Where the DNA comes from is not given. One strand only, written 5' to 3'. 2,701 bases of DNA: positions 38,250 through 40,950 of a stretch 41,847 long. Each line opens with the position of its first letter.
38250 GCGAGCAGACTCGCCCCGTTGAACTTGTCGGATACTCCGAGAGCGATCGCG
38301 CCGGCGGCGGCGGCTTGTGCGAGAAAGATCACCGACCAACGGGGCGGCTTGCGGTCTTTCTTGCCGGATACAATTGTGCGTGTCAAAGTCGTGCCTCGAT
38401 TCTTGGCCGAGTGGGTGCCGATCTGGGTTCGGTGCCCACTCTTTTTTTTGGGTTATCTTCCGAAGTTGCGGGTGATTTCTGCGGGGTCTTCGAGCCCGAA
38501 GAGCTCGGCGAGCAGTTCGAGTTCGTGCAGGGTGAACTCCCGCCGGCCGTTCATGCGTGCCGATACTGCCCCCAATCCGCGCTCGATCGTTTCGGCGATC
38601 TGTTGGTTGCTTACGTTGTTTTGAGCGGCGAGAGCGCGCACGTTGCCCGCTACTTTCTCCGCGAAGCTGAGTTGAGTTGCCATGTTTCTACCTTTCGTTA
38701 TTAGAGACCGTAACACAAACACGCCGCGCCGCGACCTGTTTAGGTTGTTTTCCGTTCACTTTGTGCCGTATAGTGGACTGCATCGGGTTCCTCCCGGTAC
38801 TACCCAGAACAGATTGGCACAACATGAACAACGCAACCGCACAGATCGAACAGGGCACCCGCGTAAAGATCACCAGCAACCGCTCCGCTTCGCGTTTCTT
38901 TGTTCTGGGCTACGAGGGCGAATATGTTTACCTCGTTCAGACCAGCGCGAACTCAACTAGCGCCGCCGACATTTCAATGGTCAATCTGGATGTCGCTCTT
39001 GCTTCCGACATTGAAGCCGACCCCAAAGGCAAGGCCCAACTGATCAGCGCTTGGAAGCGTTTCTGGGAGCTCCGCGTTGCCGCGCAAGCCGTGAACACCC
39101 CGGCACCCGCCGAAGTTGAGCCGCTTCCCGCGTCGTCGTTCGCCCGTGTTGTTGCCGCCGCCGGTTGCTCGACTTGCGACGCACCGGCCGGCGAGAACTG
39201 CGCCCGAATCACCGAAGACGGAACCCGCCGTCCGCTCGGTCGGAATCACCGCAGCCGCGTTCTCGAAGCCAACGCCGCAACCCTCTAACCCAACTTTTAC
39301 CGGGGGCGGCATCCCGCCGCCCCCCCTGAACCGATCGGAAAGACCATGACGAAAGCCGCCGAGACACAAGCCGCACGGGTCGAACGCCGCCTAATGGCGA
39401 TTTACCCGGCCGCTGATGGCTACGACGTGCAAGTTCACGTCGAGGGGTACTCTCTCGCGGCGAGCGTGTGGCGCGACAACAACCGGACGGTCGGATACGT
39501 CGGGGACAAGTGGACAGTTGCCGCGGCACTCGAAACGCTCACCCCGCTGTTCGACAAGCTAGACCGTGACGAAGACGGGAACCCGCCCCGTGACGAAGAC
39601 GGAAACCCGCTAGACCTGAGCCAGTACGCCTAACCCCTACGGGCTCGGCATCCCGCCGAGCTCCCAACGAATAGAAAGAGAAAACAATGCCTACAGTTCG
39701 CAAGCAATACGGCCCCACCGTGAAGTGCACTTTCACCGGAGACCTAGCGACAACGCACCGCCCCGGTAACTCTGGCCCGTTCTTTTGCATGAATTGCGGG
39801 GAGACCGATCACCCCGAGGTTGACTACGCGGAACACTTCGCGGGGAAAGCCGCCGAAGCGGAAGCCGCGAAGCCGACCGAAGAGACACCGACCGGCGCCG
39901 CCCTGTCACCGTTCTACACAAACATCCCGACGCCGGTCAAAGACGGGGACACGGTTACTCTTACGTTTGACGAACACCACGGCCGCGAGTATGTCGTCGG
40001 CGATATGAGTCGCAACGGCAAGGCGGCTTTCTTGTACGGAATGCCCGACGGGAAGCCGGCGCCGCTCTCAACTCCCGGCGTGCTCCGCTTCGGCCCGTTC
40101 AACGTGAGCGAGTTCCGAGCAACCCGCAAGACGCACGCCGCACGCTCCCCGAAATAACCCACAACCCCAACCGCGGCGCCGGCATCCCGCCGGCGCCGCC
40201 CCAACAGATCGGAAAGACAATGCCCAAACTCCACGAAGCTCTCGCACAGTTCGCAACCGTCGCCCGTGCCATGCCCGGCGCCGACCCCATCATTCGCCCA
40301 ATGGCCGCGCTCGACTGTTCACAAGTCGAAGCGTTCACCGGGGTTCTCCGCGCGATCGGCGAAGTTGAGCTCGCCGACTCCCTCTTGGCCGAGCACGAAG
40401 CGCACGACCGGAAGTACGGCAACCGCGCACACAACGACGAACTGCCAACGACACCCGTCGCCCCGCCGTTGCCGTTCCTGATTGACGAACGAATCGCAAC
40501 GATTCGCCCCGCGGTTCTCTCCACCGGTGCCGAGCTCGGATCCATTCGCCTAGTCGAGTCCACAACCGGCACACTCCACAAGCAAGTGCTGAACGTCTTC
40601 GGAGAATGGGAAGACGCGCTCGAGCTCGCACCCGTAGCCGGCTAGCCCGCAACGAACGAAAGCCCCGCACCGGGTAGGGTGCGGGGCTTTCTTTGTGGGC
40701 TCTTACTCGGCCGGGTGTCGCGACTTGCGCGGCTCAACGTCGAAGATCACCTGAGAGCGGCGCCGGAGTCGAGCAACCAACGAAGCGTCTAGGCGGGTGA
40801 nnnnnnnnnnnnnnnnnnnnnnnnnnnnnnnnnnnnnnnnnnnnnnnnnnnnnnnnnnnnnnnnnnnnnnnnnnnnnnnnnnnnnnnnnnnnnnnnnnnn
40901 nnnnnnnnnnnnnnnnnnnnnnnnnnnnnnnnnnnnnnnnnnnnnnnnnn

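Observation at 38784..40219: Covarying stem-loops with invariant AUCCC loop plus a start-associated motif before each gene of the plus-strand cassette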

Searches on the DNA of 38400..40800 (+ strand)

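Call 5: search_dna_similar(query=window:38400-40800:+, collection=phages, mode=near)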
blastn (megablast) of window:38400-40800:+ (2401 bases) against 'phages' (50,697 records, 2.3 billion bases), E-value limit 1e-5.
No match.

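Call 31: search_rna_families(source=window, start=38600, end=40800, threshold=evalue, max_evalue=10)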
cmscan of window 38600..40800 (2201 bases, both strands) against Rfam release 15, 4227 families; matches with E-value up to 10: 8.
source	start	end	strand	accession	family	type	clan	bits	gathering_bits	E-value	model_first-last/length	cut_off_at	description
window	40654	40760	-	RF00506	Thr_leader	Cis-reg; leader;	-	29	55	0.0082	1-118/118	no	Threonine operon leader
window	40631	40695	+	RF00506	Thr_leader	Cis-reg; leader;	-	21.8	55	0.4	1-118/118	no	Threonine operon leader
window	38938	39051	-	RF02507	Atu_Ti3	Gene; sRNA;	-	20.3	50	0.35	1-89/89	no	Rhizobiales sRNA Atu_Ti3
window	39242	39352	-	RF02128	GNAS-AS1_2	Gene; lncRNA;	-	18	47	6.3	1-118/118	no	GNAS antisense RNA 1 conserved region 2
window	39892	39936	-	RF00305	snoZ248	Gene; snRNA; snoRNA; CD-box;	-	17.6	120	4.3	1-137/137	no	Small nucleolar RNA Z248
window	40654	40686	-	RF02401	ClpQY_promoter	Cis-reg;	-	17.1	42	1.1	1-28/57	no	ClpQY promoter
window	40663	40694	+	RF02401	ClpQY_promoter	Cis-reg;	-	15.8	42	2.3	1-27/57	no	ClpQY promoter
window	39565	39621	+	RF01144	sR17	Gene; snRNA; snoRNA; CD-box;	-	13.5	36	5.8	1-55/55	no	Small nucleolar RNA sR17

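Call 53: build_rna_model(alignment_id=A2, structure=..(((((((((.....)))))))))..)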
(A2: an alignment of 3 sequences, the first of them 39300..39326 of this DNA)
Model R1 built from alignment A2 (3 sequences, 27 columns); structure: as given.
model positions 27; base pairs 9; branch points 0; effective number of sequences 3; information 1.121 bits per position. Calibrated on 0.2 Mb of random sequence (short: E-values are rough).
structure used (alignment columns):
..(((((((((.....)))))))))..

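Call 55: search_with_rna_model(model_id=R1, sources=[window, L009, L010, L011, L012, L013, L014, L015, L016, L017, L018, L019, L020, L021, L022, L023, L024, L025, L026, L027, L028, L029, L030, L031, L032, L033, L034, L035, L036, L037, L038, L039, L047, L053, L060, L061, L062, L063, L064, L065, L066, L067, L068, L069, L070, L071, L072], max_evalue=10, show_alignments=0)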
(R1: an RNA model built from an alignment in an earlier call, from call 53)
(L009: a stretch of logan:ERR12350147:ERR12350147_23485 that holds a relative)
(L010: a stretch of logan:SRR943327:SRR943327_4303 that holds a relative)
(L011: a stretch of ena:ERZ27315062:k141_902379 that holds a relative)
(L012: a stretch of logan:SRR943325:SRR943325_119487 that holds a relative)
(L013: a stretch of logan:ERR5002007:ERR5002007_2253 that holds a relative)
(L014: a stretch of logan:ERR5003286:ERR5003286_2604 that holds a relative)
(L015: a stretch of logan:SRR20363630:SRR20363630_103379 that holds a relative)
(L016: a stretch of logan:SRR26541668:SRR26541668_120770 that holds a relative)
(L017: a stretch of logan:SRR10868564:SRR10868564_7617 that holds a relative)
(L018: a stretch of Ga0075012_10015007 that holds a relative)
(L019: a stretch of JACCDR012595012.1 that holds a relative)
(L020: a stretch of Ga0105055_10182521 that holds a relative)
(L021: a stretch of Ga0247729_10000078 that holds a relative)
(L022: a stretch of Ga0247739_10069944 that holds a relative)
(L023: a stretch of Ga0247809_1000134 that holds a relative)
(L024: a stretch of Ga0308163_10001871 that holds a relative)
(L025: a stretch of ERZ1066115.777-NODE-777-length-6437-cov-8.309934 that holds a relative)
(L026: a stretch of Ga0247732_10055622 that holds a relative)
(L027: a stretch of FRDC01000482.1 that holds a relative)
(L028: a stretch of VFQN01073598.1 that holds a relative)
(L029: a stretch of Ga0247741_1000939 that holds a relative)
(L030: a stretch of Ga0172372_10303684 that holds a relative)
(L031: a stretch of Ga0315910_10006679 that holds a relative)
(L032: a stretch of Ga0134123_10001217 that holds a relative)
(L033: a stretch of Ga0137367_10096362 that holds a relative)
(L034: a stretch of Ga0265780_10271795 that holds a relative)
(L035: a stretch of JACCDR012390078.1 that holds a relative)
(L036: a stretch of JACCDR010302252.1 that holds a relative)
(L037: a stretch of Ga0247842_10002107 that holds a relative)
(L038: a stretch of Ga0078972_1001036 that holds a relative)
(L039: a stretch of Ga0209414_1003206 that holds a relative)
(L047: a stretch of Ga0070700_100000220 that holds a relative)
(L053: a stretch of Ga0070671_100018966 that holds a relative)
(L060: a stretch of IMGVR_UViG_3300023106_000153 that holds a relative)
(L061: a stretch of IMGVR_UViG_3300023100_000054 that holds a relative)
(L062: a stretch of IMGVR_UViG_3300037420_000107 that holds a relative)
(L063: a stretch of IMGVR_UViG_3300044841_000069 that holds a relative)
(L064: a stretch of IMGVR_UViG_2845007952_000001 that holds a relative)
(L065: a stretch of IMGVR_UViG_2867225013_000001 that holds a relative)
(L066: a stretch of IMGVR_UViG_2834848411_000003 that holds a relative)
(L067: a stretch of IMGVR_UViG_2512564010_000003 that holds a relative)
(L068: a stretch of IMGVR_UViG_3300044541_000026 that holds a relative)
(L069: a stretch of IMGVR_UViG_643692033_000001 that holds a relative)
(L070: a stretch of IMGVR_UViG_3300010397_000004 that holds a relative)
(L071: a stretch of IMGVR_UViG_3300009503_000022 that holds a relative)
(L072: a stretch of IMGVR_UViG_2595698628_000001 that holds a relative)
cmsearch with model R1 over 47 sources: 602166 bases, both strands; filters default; matches with E-value up to 10: 73.
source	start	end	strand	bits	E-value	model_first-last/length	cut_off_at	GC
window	39639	39665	+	40.2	6.3e-06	1-27/27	no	0.78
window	39300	39326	+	40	7.1e-06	1-27/27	no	0.93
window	40173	40199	+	39.6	8.6e-06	1-27/27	no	0.93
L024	18601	18624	+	22.4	0.11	1-27/27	no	0.71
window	40173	40199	-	22.3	0.11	1-27/27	no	0.93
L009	8897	8923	+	21.6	0.16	1-27/27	no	0.81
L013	1072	1096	-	21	0.23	1-27/27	no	0.76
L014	1072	1096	-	21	0.23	1-27/27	no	0.76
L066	14372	14398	-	20.3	0.34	1-27/27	no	0.78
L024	18601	18624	-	20.2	0.36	1-27/27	no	0.71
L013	11533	11575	+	20.2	0.36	1-27/27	no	0.74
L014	11533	11575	+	20.2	0.36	1-27/27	no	0.74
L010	8272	8305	+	19.7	0.48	1-27/27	no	0.74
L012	815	848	+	19.7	0.48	1-27/27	no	0.74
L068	8829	8855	+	19.4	0.55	1-27/27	no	0.7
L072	2920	2972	-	17.9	1.3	1-27/27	no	0.72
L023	17701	17727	-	17.7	1.4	1-27/27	no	0.81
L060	14202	14228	-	17.7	1.4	1-27/27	no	0.81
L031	7566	7592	+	17.6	1.5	1-27/27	no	0.63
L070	4398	4428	+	17.5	1.5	1-27/27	no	0.84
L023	6273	6301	-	16.9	2.2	1-27/27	no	0.76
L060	2774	2802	-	16.9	2.2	1-27/27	no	0.76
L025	3843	3869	+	16.7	2.4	1-27/27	no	0.81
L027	10095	10121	+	16.7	2.4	1-27/27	no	0.81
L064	2070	2096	+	16.7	2.4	1-27/27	no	0.81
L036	30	55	-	16.7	2.4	1-27/27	no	0.81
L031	5990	6022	+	16.6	2.5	1-27/27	no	0.82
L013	6745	6772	-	16.5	2.8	1-27/27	no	0.86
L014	6745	6772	-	16.5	2.8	1-27/27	no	0.86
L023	1460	1485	+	16.2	3.1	1-27/27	no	0.92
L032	6991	7044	-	16.2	3.2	1-27/27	no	0.8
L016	5732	5754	-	16.2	3.3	1-27/27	no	0.83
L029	10367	10393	-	16.1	3.3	1-27/27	no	0.74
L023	2524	2549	-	16.1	3.4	1-27/27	no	0.73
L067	2709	2732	-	15.9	3.7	1-27/27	no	0.79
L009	5252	5278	+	15.8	3.9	1-27/27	no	0.74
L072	3525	3553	-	15.8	4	1-27/27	no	0.66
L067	3365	3400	-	15.5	4.7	1-27/27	no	0.81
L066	195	220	-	15.4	5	1-27/27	no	0.81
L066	2351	2372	+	15.1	5.7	1-27/27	no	0.86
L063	8554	8579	+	15.1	5.8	1-27/27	no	0.69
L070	11559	11583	+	15.1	5.9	1-27/27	no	0.84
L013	14953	14985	-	15.1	5.9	1-27/27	no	0.79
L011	1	39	-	14.9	6.4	1-27/27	no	0.72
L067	16159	16187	+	14.9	6.5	1-27/27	no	0.9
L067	16159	16187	-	14.9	6.6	1-27/27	no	0.9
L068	3220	3250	-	14.8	6.7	1-27/27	no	0.84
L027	5602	5631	-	14.8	6.9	1-27/27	no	0.77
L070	10377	10413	+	14.7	7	1-27/27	no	0.78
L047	2730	2757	-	14.7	7.1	1-27/27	no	0.79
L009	733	757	-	14.7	7.1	1-27/27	no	0.8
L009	1180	1203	+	14.7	7.2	1-27/27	no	0.79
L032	14641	14665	-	14.7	7.2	1-27/27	no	0.72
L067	20230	20256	-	14.7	7.3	1-27/27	no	0.78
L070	10380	10407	-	14.7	7.4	1-27/27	no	0.75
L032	1921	1999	-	14.6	7.7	1-27/27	no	0.75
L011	5246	5275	+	14.5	7.9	1-27/27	no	0.87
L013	1072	1099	+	14.5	8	1-27/27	no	0.79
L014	1072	1099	+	14.5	8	1-27/27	no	0.79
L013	1963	2004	+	14.5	8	1-27/27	no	0.79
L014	1963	2004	+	14.5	8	1-27/27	no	0.79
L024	6923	6950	+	14.5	8.1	1-27/27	no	0.86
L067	11603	11627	+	14.4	8.4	1-27/27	no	0.64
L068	16833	16872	-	14.4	8.4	1-27/27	no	0.75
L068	19205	19253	-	14.4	8.7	1-27/27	no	0.71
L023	346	372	+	14.4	8.7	1-27/27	no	0.78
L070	12211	12238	+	14.4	8.7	1-27/27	no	0.79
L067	8308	8357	+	14.3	8.9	1-27/27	no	0.72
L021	12513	12538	-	14.3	9.2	1-27/27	no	0.73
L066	9069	9096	+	14.2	9.3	1-27/27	no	0.71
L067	20030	20058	+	14.2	9.5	1-27/27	no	0.69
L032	15936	15954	-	14.2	9.7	1-27/27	no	0.84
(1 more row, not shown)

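Call 87: search_with_rna_model(model_id=R1, sources=[L082, L083, L084, L085, L086, L087, L088, L089, L090, L091, L092, L093, L094, L095, L096, L097, L098, L099, L100, L101, L102, L103, L104], max_evalue=1)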
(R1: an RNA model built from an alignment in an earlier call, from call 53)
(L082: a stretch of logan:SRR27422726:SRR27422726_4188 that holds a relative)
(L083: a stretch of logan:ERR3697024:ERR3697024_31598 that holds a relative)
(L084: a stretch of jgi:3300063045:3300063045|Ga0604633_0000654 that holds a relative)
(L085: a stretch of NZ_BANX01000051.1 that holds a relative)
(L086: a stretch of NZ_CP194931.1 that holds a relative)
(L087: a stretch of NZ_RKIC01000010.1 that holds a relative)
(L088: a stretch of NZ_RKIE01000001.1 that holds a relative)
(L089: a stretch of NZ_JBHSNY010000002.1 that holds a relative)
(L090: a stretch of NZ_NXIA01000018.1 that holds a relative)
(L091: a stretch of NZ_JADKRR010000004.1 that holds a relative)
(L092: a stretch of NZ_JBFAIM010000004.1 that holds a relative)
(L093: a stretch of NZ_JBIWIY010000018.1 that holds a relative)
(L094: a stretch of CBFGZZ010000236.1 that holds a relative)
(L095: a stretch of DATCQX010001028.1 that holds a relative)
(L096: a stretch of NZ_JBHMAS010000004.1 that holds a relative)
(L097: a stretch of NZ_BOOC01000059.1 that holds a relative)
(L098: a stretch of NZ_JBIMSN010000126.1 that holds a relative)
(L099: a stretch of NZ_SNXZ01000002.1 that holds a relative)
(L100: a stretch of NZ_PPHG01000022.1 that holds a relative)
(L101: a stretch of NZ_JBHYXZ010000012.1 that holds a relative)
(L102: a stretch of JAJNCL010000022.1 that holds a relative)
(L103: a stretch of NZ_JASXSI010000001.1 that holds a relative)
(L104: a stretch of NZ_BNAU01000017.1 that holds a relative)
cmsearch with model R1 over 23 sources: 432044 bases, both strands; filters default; matches with E-value up to 1: 10.
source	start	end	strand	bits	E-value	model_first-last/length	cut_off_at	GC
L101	14905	14932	+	21.9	0.099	1-27/27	no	0.75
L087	4059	4080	-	21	0.17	1-27/27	no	0.91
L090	14972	14998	-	20.3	0.24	1-27/27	no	0.78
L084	7743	7774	+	18.9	0.51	1-27/27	no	0.88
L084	7743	7774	-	18.8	0.55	1-27/27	no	0.88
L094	6721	6748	+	18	0.83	1-27/27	no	0.89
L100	3166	3191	+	18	0.86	1-27/27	no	0.81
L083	14813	14848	-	18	0.87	1-27/27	no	0.78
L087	5802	5828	-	17.8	0.97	1-27/27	no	0.81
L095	10478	10505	-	17.7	1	1-27/27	no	0.86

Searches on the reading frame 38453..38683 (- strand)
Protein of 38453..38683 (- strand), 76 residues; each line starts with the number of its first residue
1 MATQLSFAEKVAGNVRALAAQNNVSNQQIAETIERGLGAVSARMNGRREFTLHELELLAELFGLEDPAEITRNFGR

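Call 13: search_protein_families(library=pfam, proteins=[window:38453-38683:-], max_evalue=0.01)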
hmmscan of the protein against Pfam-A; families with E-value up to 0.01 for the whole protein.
window:38453-38683:- (76 aa): 2 families
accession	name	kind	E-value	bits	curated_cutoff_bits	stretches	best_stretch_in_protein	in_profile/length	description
PF13560.12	HTH_31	-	0.00016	22.3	27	1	15-69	6-60/64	Helix-turn-helix domain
PF01381.28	HTH_3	-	0.00074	19.9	23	1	16-64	2-50/55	Helix-turn-helix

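Call 14: search_protein_families(library=phrogs, proteins=[window:38453-38683:-], max_evalue=0.01)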
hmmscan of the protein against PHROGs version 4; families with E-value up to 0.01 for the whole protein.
window:38453-38683:- (76 aa): 3 families
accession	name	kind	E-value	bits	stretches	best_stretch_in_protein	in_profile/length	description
phrog_4583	-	transcription regulation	9.9e-10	39.3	1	6-64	6-64/81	transcriptional repressor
phrog_638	-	transcription regulation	0.0078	17.1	1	17-70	11-63/145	transcriptional regulator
phrog_2328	-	transcription regulation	0.0098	16.7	0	15-64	20-69/128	transcriptional repressor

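Call 65: search_protein_families(library=ncbifam, proteins=[window:38453-38683:-], max_evalue=0.1)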
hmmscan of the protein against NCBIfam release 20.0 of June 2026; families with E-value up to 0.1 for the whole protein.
window:38453-38683:- (76 aa): 0 families

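Call 66: search_protein_families(library=padloc, proteins=[window:38453-38683:-], max_evalue=0.1)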
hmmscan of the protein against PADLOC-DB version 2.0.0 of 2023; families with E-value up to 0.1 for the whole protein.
window:38453-38683:- (76 aa): 1 family
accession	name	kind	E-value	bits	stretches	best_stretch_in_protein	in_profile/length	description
PDLC03671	Control_protein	-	0.0019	16.4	1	8-72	12-76/84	control protein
